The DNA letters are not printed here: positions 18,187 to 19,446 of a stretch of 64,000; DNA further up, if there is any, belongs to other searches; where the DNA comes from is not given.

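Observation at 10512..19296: Seven-gene lipoprotein operon: six tandem WG-repeat paralogs plus an orphan PstS-like binding protein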

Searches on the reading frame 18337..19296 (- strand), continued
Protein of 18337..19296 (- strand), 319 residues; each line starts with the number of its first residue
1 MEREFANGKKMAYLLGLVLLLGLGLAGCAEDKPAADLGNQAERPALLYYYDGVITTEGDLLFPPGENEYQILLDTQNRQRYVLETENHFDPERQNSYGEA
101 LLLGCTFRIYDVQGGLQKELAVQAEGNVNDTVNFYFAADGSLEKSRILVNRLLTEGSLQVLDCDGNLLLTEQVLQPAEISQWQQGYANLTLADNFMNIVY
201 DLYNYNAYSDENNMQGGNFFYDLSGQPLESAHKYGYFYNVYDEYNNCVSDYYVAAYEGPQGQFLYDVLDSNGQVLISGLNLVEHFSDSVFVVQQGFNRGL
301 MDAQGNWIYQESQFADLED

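Call 42: search_solved_structures(query=A1, max_evalue=10, show_alignments=2)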
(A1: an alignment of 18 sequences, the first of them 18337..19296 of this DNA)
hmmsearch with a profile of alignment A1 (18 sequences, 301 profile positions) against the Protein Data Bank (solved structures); distinct sequences matched with E-value up to 10: 6.
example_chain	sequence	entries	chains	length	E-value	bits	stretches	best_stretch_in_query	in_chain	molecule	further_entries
6bzw_C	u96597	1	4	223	0.43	13.1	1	37-104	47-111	AP33 GL Heavy Chain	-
7tgh_3H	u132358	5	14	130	0.61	12.6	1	255-292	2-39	Transmembrane protein, putative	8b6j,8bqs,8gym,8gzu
4poz_D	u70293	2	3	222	0.66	12.5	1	38-104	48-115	heavy chain of Fab fragment of 10B9 antibody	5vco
5jqh_D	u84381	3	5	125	0.76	12.3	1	40-104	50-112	Nanobody60, Nb60 | Nanobody60 | Beta2 adrenogic receptor inactive-state stabling nanobody Nb60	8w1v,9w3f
7bnw_A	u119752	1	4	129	0.96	11.9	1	39-104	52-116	nanobody nb18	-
4kph_H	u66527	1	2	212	1.3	11.5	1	37-85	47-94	N62 heavy chain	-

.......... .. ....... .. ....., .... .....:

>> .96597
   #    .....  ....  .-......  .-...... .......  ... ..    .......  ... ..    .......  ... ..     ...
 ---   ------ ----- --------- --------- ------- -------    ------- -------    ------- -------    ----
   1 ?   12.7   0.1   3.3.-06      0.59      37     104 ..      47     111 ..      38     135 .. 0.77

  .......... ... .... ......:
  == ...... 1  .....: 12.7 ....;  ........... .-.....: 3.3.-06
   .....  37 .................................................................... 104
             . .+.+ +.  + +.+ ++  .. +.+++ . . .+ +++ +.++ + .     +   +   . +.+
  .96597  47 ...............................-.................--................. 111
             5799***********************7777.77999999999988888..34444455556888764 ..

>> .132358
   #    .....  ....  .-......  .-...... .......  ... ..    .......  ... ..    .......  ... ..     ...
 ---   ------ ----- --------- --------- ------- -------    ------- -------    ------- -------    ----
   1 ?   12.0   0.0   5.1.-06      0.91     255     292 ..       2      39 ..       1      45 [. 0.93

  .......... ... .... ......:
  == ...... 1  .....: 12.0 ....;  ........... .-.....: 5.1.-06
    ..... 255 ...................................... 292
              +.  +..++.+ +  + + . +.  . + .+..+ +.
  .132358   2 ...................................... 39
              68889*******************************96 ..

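Call 55: search_protein_representatives(alignment_id=A1)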
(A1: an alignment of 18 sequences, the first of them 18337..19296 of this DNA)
Query: 18 sequences, 301 profile positions. Proteins with E-value up to 0.001 (for the whole library): 603; up to 1e-10: 148; up to 1e-30: 34. The best 150 are listed.
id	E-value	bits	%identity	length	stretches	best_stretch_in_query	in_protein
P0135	1.1e-167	573.3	-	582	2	1-293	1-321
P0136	8.8e-156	534.2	-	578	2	1-295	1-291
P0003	2.8e-126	437.3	-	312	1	2-301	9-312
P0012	1.9e-119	414.9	-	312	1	1-301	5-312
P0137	5.0e-110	384.0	-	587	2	1-295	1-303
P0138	3.2e-109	381.3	-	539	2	1-290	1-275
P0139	1.1e-103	363.1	-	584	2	1-294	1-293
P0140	7.3e-102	357.2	-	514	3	1-292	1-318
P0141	1.0e-91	323.8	-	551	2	1-292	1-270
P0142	4.0e-91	321.9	-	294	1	1-295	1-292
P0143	9.7e-84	297.7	-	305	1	1-301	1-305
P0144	8.8e-83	294.5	-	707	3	26-301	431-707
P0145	1.0e-78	281.1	-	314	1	2-301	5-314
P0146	1.1e-76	274.4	-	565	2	37-298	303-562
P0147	1.6e-69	251.0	-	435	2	1-279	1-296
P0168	7.8e-24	101.0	-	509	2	198-301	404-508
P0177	2.4e-19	86.2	-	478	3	195-299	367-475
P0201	1.7e-15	73.6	-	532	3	192-301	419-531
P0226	4.1e-13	65.8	-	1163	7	227-292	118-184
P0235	1.3e-12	64.1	-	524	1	216-301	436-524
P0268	1.8e-11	60.3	-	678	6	227-298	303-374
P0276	7.7e-11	58.3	-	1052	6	247-291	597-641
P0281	1.2e-10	57.7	-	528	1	215-299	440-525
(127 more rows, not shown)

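Call 69: find_homologous_proteins(query=L022:12489-14825:+, max_evalue=1e-20)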
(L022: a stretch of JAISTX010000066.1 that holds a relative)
Query L022:12489-14825:+ (778 aa): 38 proteins with E <= 1e-20 among 8000 candidates.
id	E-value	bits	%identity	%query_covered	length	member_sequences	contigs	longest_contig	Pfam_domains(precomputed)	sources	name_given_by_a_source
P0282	0.0e+0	1748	100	100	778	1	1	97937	PF12849.13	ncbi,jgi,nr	ncbi:MAG: substrate-binding domain-containing protein [Clostridiales Family XIII bacterium]|jgi:phos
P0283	9.0e-160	552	41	100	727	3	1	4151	PF12849.13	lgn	-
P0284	4.3e-51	192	39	37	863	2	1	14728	PF12849.13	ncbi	-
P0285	5.2e-37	146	37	33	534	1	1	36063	PF12849.13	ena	-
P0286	6.4e-36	142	33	37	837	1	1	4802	PF12849.13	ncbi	-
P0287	1.6e-33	134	33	36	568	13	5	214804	PF00395.26,PF12849.13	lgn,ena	-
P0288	6.7e-33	132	31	42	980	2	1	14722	PF00497.26,PF00395.26,PF10613.15,PF12849.13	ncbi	-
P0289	1.8e-32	131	32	42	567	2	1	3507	PF00395.26,PF12849.13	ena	-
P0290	6.1e-32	129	32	34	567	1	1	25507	PF00395.26,PF12849.13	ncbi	-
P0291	6.8e-32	129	37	33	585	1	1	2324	PF13531.12,PF00395.26,PF12849.13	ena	-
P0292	1.4e-31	128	33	36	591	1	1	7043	PF00395.26,PF12849.13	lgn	-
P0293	1.9e-31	127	34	42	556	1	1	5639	PF00395.26,PF12849.13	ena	-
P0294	2.0e-31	127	33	34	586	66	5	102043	PF13531.12,PF00395.26,PF12849.13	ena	-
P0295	3.1e-31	127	36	32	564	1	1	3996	PF00395.26,PF12849.13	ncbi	-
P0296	6.1e-31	126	34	32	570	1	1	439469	PF00395.26,PF12849.13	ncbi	-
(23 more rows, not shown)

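Call 78: search_protein_families(library=padloc, proteins=[window:18337-19296:-], max_evalue=0.01)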
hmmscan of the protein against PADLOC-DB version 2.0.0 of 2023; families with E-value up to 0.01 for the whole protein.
window:18337-19296:- (319 aa): 0 families

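Call 83: search_protein_families(library=pfam, proteins=[P0226, P0276, P0268, P0144, P0201, P0235, P0281, P0168, P0177, P0146], max_evalue=0.001)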
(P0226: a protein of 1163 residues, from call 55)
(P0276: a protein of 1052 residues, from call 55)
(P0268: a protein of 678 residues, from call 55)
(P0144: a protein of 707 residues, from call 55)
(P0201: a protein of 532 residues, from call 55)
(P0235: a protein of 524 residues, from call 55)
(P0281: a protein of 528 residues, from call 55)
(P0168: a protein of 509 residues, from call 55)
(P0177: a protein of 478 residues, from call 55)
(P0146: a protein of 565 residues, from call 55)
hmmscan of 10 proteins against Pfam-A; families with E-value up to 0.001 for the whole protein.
P0226 (1163 aa): 1 family
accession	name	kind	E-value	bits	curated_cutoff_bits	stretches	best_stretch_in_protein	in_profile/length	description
PF14903.11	WG_beta_rep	-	3.5e-141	459.1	25.6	11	644-678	1-35/35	WG containing repeat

P0276 (1052 aa): 1 family
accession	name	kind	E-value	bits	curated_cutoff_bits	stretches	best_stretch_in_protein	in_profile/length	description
PF14903.11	WG_beta_rep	-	1e-64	214.6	25.6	4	27-59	1-32/35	WG containing repeat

P0268 (678 aa): 3 families
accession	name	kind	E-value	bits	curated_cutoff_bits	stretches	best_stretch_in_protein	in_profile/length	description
PF14903.11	WG_beta_rep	-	8.5e-63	208.4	25.6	5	323-357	1-35/35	WG containing repeat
PF23310.1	TPR_27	-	0.00069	19.7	27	0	607-648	23-64/110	Plant tetratrico peptide repeats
PF08238.18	Sel1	-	0.0008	20.3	30.7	0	612-644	1-36/36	Sel1 repeat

P0144 (707 aa): 0 families

P0201 (532 aa): 1 family
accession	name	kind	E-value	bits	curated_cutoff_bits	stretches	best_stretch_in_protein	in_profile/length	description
PF16465.11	DUF5046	-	1.4e-05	24.9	25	1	477-532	206-264/264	Domain of unknown function (DUF5046)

P0235 (524 aa): 1 family
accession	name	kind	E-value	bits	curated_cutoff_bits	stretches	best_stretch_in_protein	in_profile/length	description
PF16465.11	DUF5046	-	2.9e-07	30.5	25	1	465-522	201-261/264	Domain of unknown function (DUF5046)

P0281 (528 aa): 1 family
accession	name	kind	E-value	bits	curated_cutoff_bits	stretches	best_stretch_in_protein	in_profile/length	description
PF16465.11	DUF5046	-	3.3e-06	27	25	1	468-528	201-264/264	Domain of unknown function (DUF5046)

P0168 (509 aa): 2 families
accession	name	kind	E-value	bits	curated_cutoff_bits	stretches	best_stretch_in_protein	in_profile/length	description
PF16465.11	DUF5046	-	2e-10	40.8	25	1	422-508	177-263/264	Domain of unknown function (DUF5046)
PF14903.11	WG_beta_rep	-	0.00078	19.9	25.6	0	232-249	2-19/35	WG containing repeat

P0177 (478 aa): 2 families
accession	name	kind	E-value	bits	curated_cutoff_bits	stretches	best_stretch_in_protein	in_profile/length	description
PF16465.11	DUF5046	-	1.8e-11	44.2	25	1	399-477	189-263/264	Domain of unknown function (DUF5046)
PF14903.11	WG_beta_rep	-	7.4e-08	32.7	25.6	0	216-243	2-29/35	WG containing repeat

P0146 (565 aa): 0 families

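Call 85: fold_search(model_id=the predicted structure, library=viral)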
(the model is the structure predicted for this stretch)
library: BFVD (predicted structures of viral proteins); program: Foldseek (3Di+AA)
matches with E <= 10: 1019; with E <= 0.001: 22
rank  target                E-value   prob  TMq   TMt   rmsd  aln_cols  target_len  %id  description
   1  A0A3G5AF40            3.0e-06  1.00  0.27  0.31  12.3       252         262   15  NHL repeat containing protein [Satyrvirus sp.]
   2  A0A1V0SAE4            5.2e-06  1.00  0.34  0.18   8.7       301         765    9  Bulb-type lectin domain-containing protein [Catovirus CTV1]
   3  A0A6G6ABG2            1.2e-05  1.00  0.37  0.36  10.9       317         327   13  WD40 domain-containing protein [Borely moumouvirus]
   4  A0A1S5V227            3.4e-05  1.00  0.36  0.25   9.1       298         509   10  (no name in the UniProt tables at hand)
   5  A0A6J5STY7            3.4e-05  1.00  0.35  0.18   9.2       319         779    8  Uncharacterized protein [uncultured Caudovirales phage]
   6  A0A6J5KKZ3            7.1e-05  1.00  0.29  0.12  10.9       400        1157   10  Uncharacterized protein [uncultured Caudovirales phage]
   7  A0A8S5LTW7            1.3e-04  1.00  0.32  0.23  11.0       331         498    9  LONG TAIL FIBER PROTEIN P37 PROTEIN, FIBER PROTEIN.2A [Siphoviridae sp. ctOIB27]
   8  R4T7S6                1.3e-04  1.00  0.37  0.30   8.3       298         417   12  Pyrrolo-quinoline quinone repeat domain-containing protein [Haloarcula californiae tailed virus 2]
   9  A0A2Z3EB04            1.5e-04  0.99  0.24  0.18  12.9       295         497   10  (no name in the UniProt tables at hand)
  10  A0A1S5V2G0            1.6e-04  1.00  0.35  0.25   9.2       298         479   11  (no name in the UniProt tables at hand)
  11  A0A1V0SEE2            1.8e-04  0.93  0.17  0.16  16.8       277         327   11  WD repeat protein [Indivirus ILV1]
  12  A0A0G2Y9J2            2.7e-04  0.99  0.26  0.19  12.1       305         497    8  BTB/POZ domain-containing protein [Acanthamoeba polyphaga mimivirus Kroon]
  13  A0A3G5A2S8            4.6e-04  1.00  0.34  0.33   9.5       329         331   11  Uncharacterized protein [Harvfovirus sp.]
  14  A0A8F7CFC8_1          4.6e-04  0.98  0.24  0.12  14.5       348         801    9  G protein [Jeilongvirus sp.]
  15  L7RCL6                4.8e-04  1.00  0.32  0.24  11.5       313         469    8  BTB/POZ domain-containing protein [Acanthamoeba polyphaga moumouvirus]
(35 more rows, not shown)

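Call 94: find_encoding_contigs(protein=P0287, flank=7000, max_places=3)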
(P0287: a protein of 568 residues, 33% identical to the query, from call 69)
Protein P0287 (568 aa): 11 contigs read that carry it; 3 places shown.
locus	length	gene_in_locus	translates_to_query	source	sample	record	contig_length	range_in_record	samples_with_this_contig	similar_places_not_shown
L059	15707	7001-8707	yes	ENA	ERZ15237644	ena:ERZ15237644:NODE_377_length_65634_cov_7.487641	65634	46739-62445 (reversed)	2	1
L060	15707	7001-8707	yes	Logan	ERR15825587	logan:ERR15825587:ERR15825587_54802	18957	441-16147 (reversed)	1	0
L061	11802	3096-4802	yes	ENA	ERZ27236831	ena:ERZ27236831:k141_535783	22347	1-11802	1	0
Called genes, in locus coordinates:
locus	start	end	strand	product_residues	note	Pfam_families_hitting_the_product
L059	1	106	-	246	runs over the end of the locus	PF20772:TACO1_YebC_N, PF01709:Transcrip_reg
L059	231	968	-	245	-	PF05524:PEP-utilisers_N, PF00391:PEP-utilizers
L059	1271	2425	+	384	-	PF05636:HIGH_NTase1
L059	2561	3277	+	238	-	PF00072:Response_reg, PF04397:LytTR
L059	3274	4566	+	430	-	PF14501:HATPase_c_5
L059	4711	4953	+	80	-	PF04647:AgrB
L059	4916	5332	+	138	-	-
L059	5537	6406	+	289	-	PF04389:Peptidase_M28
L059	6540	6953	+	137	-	-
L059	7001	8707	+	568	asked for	PF00395:SLH (weak), PF12849:PBP_like_2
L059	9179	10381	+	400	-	PF07581:Glug (faint)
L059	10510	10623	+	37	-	-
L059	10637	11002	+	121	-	PF05973:Gp49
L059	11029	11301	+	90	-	PF13744:HTH_37, PF12844:HTH_19 (weak), PF13560:HTH_31 (weak), PF01381:HTH_3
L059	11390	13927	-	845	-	PF00395:SLH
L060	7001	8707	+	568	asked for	PF00395:SLH (weak), PF12849:PBP_like_2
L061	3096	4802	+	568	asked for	PF00395:SLH (weak), PF12849:PBP_like_2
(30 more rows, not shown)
